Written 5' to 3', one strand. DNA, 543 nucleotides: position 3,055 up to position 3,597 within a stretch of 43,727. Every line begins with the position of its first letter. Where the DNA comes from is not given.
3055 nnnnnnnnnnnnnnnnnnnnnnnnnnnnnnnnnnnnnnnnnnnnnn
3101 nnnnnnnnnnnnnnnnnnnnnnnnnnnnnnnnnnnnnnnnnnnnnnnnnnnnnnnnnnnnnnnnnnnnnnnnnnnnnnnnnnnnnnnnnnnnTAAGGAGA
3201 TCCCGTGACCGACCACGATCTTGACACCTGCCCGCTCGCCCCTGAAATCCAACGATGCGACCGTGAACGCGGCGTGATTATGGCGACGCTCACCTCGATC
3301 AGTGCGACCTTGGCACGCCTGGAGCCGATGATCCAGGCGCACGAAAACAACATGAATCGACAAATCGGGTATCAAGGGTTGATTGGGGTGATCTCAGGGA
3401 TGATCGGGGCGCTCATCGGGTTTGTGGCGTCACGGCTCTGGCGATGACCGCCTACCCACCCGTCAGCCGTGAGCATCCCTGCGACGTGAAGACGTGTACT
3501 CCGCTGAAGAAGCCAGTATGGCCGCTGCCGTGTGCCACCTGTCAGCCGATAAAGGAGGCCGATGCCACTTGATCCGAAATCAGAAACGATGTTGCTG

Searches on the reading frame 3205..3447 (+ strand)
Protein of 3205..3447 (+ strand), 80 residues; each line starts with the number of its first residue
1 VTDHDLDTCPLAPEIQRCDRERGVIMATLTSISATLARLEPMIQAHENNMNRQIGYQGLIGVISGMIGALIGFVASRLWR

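Call 5: search_protein_families(library=pfam, proteins=[window:3205-3447:+], max_evalue=1)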
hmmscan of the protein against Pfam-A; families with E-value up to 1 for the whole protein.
window:3205-3447:+ (80 aa): 0 families

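Call 6: search_protein_families(library=phrogs, proteins=[window:3205-3447:+], max_evalue=1)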
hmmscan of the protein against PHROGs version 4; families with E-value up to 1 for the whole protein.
window:3205-3447:+ (80 aa): 3 families
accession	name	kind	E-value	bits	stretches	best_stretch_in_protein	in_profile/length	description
phrog_1103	-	unknown function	0.18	12.9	1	18-74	10-69/80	-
phrog_1895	-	unknown function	0.24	12.8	1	12-55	3-46/65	-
phrog_34298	-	unknown function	0.39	11.6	1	47-69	2-24/79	-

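Call 9: search_protein_families(library=ncbifam, proteins=[window:3205-3447:+], max_evalue=1)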
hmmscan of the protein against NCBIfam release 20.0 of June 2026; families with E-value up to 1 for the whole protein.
window:3205-3447:+ (80 aa): 2 families
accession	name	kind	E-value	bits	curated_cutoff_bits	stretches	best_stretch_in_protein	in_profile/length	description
NF001277.0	PRK00235.1-3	equivalog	0.078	12.6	273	1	42-79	23-60/255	adenosylcobinamide-GDP ribazoletransferase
NF047709.1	RiPP_TigB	exception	0.27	11.3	70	0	58-73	42-57/68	methyl-cyclopropylglycine-containing RiPP peptide TigB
